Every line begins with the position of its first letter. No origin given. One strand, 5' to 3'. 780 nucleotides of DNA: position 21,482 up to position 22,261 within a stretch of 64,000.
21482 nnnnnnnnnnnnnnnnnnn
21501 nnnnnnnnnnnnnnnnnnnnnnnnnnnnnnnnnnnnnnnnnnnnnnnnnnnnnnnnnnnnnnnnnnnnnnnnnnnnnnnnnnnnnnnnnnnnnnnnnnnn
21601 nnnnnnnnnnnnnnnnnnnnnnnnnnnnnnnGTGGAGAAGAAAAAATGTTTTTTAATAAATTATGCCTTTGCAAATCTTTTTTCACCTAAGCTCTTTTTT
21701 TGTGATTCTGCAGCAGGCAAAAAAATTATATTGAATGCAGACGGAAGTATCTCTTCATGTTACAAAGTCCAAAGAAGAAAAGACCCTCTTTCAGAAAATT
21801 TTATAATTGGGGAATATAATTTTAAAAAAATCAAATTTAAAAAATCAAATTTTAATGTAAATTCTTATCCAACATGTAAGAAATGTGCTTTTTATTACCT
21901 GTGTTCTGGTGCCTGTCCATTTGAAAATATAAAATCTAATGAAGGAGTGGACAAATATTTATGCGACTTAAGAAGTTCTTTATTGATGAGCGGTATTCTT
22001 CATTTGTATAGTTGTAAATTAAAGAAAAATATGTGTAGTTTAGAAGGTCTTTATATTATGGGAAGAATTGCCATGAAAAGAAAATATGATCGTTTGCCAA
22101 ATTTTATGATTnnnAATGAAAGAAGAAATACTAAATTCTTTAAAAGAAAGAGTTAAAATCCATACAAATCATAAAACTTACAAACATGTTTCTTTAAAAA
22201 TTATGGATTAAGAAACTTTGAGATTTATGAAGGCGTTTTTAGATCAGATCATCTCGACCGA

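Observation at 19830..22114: Radical SAM/SPASM enzyme with an N-terminal extension, divergent from a TrmB-family regulator.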

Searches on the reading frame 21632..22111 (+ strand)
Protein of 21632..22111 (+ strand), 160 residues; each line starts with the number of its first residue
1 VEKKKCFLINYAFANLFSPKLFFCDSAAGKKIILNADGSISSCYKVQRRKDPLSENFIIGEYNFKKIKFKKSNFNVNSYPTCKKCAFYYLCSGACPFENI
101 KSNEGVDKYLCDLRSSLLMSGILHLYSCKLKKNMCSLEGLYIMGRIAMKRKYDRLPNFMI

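Call 72: search_protein_families(library=pfam, proteins=[window:21632-22111:+], max_evalue=10)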
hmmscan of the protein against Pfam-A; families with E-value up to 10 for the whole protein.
window:21632-22111:+ (160 aa): 1 family
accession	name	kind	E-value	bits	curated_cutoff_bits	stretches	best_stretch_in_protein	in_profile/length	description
PF16477.11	DUF5054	-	0.27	11.6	37.6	1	31-80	165-214/291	Domain of unknown function (DUF5054)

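Call 73: search_protein_families(library=ncbifam, proteins=[window:21632-22111:+], max_evalue=10)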
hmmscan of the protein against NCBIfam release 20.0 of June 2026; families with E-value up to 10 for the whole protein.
window:21632-22111:+ (160 aa): 14 families
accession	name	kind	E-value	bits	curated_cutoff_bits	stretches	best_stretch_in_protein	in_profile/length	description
TIGR04085.1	rSAM_more_4Fe4S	domain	1.3e-09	38.4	27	1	27-109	4-91/93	SPASM domain-containing protein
TIGR04064.1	rSAM_nif11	equivalog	2.9e-06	26.3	518.7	1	20-105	330-410/459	nif11-like peptide radical SAM maturase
NF047865.1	rSAM_PapB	equivalog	1.9e-05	24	340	1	21-106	244-327/330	PapB family radical SAM/SPASM ranthipeptide maturase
TIGR03942.1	sulfatase_rSAM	equivalog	2e-05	23.8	349.45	1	24-116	250-348/363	anaerobic sulfatase maturase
TIGR04463.1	rSAM_vs_C_rich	equivalog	0.0024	16.7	525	1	23-104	321-403/438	TIGR04463 family radical SAM/SPASM RiPP maturase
NF038196.1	ferrodoxin_EFR1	subfamily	0.0053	16.8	75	1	40-105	144-206/242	EFR1 family ferrodoxin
TIGR04083.1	rSAM_pep_methan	hypoth_equivalog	0.0073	15.2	300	1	29-105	240-320/376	TIGR04083 family peptide-modifying radical SAM enzyme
TIGR03974.1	rSAM_six_Cys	equivalog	0.0081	15.1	425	1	32-108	354-429/451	thioether cross-link-forming SCIFF peptide maturase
TIGR04163.1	rSAM_cobopep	equivalog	0.0089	14.8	375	1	73-108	365-400/428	peptide-modifying radical SAM enzyme CbpB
TIGR04136.1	rSAM_FibroRumin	equivalog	0.011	14.6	400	1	21-114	340-437/458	FibroRumin system radical SAM peptide maturase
TIGR04280.1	geopep_mat_rSAM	hypoth_equivalog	0.015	14.3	400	1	24-112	325-409/428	geopeptide radical SAM maturase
NF040492.1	not_ScfB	exception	0.027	13.3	855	1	30-104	351-424/450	ScfB-related radical SAM/SPASM orphan maturase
NF038005.1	rSAM_mat_DarE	equivalog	0.028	13.2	650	1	31-109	332-414/432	darobactin maturation radical SAM/SPASM protein DarE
TIGR04084.1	rSAM_AF0577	subfamily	0.069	12.1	225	1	27-106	225-296/347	TIGR04084 family radical SAM/SPASM domain-containing protein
